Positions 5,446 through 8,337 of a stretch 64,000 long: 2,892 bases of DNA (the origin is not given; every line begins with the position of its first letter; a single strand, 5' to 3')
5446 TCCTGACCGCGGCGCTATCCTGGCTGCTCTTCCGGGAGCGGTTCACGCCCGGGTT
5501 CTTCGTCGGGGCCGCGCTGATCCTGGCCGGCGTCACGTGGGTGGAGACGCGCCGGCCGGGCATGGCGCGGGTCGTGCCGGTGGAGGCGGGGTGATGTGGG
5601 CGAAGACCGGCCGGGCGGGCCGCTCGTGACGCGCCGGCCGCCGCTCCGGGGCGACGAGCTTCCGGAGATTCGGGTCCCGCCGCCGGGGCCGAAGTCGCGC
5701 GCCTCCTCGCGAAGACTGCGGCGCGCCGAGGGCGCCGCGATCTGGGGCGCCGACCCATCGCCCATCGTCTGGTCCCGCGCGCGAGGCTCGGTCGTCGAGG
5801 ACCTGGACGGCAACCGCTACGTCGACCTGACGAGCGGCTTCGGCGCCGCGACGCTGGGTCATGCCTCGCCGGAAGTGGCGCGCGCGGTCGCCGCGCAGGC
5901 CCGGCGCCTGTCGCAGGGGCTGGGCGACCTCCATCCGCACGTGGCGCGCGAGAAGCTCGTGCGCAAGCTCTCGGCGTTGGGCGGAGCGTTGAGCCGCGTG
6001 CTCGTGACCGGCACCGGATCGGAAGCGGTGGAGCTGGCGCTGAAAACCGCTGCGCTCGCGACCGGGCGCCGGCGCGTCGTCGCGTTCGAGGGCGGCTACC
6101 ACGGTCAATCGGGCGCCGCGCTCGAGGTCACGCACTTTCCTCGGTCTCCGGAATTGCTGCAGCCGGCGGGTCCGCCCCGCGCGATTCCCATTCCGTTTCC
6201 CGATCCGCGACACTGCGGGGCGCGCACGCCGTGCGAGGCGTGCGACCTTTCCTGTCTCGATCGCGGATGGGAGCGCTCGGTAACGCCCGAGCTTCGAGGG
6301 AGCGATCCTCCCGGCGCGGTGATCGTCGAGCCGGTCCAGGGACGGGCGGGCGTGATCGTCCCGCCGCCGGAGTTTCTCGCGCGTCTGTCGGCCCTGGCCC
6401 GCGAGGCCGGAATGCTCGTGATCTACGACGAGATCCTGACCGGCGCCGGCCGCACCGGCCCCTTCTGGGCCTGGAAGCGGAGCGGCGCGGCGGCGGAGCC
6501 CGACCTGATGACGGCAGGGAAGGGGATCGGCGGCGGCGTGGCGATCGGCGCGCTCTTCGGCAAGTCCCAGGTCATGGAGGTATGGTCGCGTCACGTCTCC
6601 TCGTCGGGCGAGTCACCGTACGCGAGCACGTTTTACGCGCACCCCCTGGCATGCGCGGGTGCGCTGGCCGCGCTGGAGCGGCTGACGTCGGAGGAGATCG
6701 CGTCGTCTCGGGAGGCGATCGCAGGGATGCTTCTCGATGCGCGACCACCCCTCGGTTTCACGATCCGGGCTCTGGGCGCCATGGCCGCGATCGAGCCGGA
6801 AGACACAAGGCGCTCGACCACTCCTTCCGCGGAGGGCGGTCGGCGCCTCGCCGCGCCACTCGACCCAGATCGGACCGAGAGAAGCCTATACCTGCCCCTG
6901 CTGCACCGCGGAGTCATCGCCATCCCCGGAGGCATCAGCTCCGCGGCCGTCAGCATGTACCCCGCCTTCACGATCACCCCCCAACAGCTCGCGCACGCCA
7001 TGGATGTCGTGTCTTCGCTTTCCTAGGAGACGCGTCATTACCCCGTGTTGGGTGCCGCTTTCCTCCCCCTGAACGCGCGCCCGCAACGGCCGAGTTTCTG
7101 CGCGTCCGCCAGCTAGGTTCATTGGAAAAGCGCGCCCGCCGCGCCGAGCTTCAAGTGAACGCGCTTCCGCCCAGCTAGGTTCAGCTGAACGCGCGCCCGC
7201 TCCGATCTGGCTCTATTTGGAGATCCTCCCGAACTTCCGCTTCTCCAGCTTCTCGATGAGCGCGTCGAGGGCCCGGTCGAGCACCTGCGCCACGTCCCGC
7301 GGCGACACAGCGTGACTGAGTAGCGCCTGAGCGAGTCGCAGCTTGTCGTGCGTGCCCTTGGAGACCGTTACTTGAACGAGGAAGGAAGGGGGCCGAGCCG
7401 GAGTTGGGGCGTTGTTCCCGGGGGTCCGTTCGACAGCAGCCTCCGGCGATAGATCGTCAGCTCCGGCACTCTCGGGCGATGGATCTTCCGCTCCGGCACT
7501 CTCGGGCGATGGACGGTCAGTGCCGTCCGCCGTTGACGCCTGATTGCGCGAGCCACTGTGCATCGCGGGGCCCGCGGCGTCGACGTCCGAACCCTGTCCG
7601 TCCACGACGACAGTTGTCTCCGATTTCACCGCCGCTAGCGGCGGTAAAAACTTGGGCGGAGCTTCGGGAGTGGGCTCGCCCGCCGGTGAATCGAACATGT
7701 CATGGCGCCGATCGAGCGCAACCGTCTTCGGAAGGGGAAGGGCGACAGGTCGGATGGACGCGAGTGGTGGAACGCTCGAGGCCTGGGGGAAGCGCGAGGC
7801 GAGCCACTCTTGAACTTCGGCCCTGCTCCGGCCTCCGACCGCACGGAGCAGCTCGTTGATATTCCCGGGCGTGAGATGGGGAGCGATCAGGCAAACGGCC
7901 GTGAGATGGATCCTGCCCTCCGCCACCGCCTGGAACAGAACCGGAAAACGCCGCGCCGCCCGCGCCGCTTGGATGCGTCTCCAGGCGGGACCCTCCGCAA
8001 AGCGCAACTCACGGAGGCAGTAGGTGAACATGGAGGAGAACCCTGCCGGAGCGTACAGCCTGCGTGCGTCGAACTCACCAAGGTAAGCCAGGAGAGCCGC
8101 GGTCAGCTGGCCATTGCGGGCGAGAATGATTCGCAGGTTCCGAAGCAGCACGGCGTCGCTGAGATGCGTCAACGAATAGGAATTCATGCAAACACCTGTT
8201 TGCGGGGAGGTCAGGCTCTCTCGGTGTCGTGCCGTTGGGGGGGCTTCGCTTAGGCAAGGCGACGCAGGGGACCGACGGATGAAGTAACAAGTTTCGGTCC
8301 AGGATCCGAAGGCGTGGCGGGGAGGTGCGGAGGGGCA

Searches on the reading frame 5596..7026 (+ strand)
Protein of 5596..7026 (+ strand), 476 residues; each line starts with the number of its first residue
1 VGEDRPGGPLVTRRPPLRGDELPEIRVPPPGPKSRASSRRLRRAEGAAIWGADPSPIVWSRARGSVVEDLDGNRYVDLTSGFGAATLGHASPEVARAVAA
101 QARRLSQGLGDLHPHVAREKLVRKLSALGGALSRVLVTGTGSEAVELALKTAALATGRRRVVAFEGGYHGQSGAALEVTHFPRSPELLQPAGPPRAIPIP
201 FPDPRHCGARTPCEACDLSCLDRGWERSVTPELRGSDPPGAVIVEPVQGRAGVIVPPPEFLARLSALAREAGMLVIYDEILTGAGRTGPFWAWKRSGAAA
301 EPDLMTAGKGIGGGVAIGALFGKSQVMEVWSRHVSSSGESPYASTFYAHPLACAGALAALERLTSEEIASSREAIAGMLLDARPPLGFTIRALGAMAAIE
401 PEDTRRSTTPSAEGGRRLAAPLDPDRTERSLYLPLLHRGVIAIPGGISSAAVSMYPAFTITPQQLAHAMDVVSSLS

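Call 3: search_protein_families(library=pfam, proteins=[window:5596-7026:+], max_evalue=0.01)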
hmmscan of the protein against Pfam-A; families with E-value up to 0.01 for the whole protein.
window:5596-7026:+ (476 aa): 1 family
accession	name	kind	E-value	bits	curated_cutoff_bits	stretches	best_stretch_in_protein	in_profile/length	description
PF00202.27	Aminotran_3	-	2.3e-73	247.6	30.5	1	53-473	7-400/403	Aminotransferase class-III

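Call 4: search_protein_families(library=ncbifam, proteins=[window:5596-7026:+], max_evalue=0.01)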
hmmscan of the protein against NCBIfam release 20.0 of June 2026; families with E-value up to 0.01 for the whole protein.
window:5596-7026:+ (476 aa): 69 families (the best 25 are shown)
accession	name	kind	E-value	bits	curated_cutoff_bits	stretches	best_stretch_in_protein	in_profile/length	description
NF004426.0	PRK05769.1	equivalog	2.1e-63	214.7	552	1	22-473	5-434/441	acetyl ornithine aminotransferase family protein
NF005993.0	PRK08117.1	subfamily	7.3e-56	189.6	574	1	57-472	27-423/433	aspartate aminotransferase family protein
NF004714.0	PRK06058.1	subfamily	8.8e-54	182.8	639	1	29-473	18-441/447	4-aminobutyrate--2-oxoglutarate transaminase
NF004718.0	PRK06062.1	subfamily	1.3e-52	178.9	472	1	54-472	37-442/454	hypothetical protein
TIGR00707.1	argD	subfamily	2.6e-52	177.9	410.05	1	55-373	9-296/381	acetylornithine/succinylornithine family transaminase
NF002874.0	PRK03244.1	equivalog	3.9e-52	177.4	457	1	56-400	26-340/399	acetylornithine transaminase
TIGR00508.1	bioA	equivalog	2.2e-51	174.8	405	1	55-471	13-413/419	adenosylmethionine--8-amino-7-oxononanoate transaminase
TIGR00700.1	GABAtrnsam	equivalog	2.6e-50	171.3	506.65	1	57-473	17-415/420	4-aminobutyrate--2-oxoglutarate transaminase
NF049976.1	AmadipTransam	equivalog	4.2e-48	164.3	650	1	56-472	15-408/416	2-aminoadipate transaminase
NF002325.0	PRK01278.1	subfamily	7.9e-45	153.2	372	2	240-378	177-306/395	acetylornithine transaminase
NF053554.1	prodigi_MAP_PigE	equivalog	1.2e-44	152.9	850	2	240-380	563-700/837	prodigiosin MAP biosynthesis aminotransferase PigE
NF004624.0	PRK05964.1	equivalog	2.2e-44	151.6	494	1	54-405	25-372/427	adenosylmethionine--8-amino-7-oxononanoate transaminase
NF000818.0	PRK00062.1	subfamily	2.6e-44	151.6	398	2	240-379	201-333/429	glutamate-1-semialdehyde 2,1-aminomutase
NF045491.1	LysJ_Sulfobales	equivalog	3e-44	151.4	700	2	240-371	169-291/386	[LysW]-aminoadipate semialdehyde/glutamate semialdehyde transaminase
NF008570.0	PRK11522.1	equivalog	1.1e-43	149.5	612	2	240-381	238-373/464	putrescine aminotransferase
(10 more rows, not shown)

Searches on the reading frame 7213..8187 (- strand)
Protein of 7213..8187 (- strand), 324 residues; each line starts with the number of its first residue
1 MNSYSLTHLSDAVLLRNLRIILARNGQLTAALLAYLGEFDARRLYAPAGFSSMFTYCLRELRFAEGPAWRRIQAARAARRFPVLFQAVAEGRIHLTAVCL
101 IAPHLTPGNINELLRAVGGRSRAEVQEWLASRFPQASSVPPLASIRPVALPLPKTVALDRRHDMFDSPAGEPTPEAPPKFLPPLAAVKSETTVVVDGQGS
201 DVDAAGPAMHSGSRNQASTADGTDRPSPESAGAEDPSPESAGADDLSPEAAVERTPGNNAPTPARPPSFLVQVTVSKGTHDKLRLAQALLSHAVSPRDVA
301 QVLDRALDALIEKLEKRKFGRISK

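Call 3: search_protein_families(library=pfam, proteins=[window:7213-8187:-], max_evalue=0.01)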
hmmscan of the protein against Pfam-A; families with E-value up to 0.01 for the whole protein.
window:7213-8187:- (324 aa): 0 families

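Call 4: search_protein_families(library=ncbifam, proteins=[window:7213-8187:-], max_evalue=0.01)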
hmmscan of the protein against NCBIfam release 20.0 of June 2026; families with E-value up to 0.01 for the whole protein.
window:7213-8187:- (324 aa): 0 families

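Call 35: search_protein_families(library=padloc, proteins=[window:7213-8187:-], max_evalue=0.01)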
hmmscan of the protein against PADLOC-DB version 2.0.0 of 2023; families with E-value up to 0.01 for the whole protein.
window:7213-8187:- (324 aa): 0 families

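Call 44: search_protein_families(library=pfam, proteins=[window:7213-8187:-], max_evalue=10)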
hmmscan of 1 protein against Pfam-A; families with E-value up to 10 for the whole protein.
window:7213-8187:- (324 aa): 1 family
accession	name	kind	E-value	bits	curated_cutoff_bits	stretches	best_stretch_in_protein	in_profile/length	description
PF02720.22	DUF222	-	0.014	15.2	24.4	1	33-131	19-118/306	Domain of unknown function (DUF222)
